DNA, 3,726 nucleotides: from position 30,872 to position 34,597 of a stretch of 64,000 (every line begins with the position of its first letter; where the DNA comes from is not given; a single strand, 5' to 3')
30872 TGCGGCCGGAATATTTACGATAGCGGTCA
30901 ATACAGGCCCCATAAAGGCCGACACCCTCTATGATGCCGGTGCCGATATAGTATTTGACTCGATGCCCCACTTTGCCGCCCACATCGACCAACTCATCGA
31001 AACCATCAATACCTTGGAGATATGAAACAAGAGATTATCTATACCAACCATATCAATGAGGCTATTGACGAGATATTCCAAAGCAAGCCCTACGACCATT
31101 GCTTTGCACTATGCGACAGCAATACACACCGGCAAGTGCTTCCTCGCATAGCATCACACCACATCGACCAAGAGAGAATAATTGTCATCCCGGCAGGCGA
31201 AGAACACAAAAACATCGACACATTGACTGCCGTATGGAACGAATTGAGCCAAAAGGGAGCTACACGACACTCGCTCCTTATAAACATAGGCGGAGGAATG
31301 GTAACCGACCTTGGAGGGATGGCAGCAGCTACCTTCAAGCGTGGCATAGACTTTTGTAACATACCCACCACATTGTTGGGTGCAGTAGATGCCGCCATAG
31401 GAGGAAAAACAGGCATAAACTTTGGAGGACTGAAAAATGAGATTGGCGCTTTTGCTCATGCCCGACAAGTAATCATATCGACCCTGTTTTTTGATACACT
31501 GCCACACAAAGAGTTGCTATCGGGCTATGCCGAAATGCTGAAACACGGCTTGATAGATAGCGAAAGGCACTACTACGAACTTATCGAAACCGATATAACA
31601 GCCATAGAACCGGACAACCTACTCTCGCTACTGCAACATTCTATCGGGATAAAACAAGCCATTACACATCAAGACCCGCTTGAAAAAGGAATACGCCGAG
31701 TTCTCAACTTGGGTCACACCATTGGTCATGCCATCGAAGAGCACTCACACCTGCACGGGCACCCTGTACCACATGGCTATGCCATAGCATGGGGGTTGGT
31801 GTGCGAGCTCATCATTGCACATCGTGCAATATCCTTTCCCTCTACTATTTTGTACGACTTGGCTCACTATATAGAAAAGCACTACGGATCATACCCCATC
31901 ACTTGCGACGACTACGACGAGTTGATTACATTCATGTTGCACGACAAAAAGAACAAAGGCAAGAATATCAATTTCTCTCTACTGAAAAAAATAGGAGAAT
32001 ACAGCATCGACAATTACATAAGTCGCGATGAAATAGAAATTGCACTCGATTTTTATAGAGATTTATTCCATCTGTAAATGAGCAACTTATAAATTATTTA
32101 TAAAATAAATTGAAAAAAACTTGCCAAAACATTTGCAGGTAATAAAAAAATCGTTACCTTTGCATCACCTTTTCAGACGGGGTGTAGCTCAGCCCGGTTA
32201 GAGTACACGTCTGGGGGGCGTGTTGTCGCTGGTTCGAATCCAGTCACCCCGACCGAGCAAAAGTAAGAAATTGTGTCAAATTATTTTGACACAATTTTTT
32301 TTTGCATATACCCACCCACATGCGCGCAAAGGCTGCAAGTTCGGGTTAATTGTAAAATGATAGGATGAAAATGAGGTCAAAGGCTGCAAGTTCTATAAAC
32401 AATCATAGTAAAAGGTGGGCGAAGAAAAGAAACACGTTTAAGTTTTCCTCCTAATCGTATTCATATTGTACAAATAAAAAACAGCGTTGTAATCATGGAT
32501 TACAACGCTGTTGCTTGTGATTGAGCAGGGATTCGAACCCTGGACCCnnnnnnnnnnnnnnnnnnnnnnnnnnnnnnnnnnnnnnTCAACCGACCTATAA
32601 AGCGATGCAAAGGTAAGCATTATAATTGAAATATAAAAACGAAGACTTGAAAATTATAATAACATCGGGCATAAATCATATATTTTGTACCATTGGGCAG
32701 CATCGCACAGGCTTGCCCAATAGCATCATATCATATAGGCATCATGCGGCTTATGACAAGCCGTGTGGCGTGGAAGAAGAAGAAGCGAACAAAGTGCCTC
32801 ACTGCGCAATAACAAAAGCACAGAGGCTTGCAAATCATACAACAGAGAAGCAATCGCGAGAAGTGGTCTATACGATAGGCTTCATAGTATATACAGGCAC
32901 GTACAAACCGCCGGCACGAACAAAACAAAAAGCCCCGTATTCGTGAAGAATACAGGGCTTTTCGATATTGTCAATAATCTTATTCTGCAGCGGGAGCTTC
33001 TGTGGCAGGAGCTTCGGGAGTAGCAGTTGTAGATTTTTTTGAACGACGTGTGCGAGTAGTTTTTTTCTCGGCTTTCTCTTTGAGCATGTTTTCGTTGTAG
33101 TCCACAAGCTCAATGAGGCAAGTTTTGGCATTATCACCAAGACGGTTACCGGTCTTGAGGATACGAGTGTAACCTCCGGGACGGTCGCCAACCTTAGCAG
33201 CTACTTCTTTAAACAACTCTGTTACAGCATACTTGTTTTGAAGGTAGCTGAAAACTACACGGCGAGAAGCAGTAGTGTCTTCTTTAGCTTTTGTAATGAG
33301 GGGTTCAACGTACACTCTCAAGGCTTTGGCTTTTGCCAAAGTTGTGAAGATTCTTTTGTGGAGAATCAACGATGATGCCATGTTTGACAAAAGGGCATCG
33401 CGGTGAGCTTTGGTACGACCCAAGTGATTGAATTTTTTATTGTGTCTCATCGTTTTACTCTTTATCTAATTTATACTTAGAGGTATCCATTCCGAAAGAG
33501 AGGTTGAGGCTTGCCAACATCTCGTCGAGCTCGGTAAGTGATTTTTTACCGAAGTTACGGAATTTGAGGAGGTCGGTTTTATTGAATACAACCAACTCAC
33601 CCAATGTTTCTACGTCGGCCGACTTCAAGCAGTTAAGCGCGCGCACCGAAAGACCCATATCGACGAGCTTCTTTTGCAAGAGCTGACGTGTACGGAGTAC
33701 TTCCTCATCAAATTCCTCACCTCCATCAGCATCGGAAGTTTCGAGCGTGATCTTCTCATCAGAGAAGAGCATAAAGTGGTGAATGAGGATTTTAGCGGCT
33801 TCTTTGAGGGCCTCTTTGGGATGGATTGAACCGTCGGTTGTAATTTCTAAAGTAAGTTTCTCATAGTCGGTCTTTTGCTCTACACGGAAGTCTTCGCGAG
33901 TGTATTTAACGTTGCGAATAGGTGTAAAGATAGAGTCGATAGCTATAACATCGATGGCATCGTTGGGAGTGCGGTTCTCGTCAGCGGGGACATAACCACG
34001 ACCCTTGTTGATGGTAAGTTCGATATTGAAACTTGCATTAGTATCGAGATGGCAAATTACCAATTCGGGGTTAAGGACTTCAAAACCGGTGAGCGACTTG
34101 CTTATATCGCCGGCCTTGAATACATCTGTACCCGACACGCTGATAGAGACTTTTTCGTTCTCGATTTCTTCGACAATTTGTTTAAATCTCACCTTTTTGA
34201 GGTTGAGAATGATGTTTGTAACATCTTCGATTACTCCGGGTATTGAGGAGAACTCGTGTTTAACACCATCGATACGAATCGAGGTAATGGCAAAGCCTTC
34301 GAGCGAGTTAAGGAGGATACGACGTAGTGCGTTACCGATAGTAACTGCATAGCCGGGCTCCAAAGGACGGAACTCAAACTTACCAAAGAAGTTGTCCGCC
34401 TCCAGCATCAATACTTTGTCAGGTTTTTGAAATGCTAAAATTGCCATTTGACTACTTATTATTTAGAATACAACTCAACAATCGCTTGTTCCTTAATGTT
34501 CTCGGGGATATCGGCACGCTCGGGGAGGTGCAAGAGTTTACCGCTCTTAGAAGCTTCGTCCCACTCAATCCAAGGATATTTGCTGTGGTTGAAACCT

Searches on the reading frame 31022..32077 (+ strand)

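Call 102: search_protein_families(library=ncbifam, proteins=[window:31022-32077:+], max_evalue=0.00001)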
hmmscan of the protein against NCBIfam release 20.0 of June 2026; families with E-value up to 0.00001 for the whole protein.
window:31022-32077:+ (351 aa): 5 families
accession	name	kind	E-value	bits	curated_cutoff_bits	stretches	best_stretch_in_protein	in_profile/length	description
TIGR01357.1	aroB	equivalog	3.4e-93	312.6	305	1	9-336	8-337/344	3-dehydroquinate synthase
TIGR04425.1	P_lya_rel_AroB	hypoth_equivalog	4.3e-68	229.9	400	1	7-343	8-342/348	AroB-related putative sugar phosphate phospholyase (cyclizing)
NF010556.0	PRK13951.1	equivalog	2.6e-48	165.1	560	1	46-339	202-486/492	bifunctional shikimate kinase AroK/3-dehydroquinate synthase AroB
NF004852.0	PRK06203.1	equivalog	1.5e-43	149.2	333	1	51-274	89-314/407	3-dehydroquinate synthase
NF010627.0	PRK14021.1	equivalog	6e-42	143.7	565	1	53-327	240-522/542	bifunctional shikimate kinase/3-dehydroquinate synthase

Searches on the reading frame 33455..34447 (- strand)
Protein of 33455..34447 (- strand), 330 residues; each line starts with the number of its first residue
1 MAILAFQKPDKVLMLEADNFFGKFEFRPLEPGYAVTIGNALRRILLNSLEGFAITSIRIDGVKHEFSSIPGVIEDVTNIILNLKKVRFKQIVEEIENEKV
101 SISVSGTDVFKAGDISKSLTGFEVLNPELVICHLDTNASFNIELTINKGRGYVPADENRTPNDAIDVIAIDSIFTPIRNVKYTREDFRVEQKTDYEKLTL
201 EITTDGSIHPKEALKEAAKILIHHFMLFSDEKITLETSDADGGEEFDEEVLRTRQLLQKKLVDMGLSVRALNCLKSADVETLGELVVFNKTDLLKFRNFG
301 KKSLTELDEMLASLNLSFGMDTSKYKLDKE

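Call 102: search_protein_families(library=ncbifam, proteins=[window:33455-34447:-], max_evalue=0.00001)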
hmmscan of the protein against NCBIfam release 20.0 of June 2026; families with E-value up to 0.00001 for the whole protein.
window:33455-34447:- (330 aa): 9 families
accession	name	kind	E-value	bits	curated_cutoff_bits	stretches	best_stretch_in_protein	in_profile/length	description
NF003516.0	PRK05182.2-2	equivalog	1.2e-132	441.8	353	1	1-329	1-314/315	DNA-directed RNA polymerase subunit alpha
NF003519.0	PRK05182.2-5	equivalog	2.1e-111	371.9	277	1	6-322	4-318/320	DNA-directed RNA polymerase subunit alpha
TIGR02027.1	rpoA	equivalog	4.3e-111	370.8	227.8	1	22-321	2-298/298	DNA-directed RNA polymerase subunit alpha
NF003513.0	PRK05182.1-2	equivalog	5.5e-105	351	302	1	6-326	9-323/338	DNA-directed RNA polymerase subunit alpha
NF003517.0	PRK05182.2-3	equivalog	7.3e-95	317.8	356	1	6-324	8-324/344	DNA-directed RNA polymerase subunit alpha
NF003515.0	PRK05182.2-1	equivalog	1e-94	317.3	406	1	5-318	3-310/314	DNA-directed RNA polymerase subunit alpha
NF003514.0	PRK05182.1-4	equivalog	9.1e-80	267.8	434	1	19-320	16-310/338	DNA-directed RNA polymerase subunit alpha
NF003518.0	PRK05182.2-4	equivalog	5.7e-76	255.7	523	1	4-318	2-308/312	DNA-directed RNA polymerase subunit alpha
NF001988.0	PRK00783.1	equivalog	4.8e-07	29.7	153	0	186-229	215-258/266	DNA-directed RNA polymerase subunit D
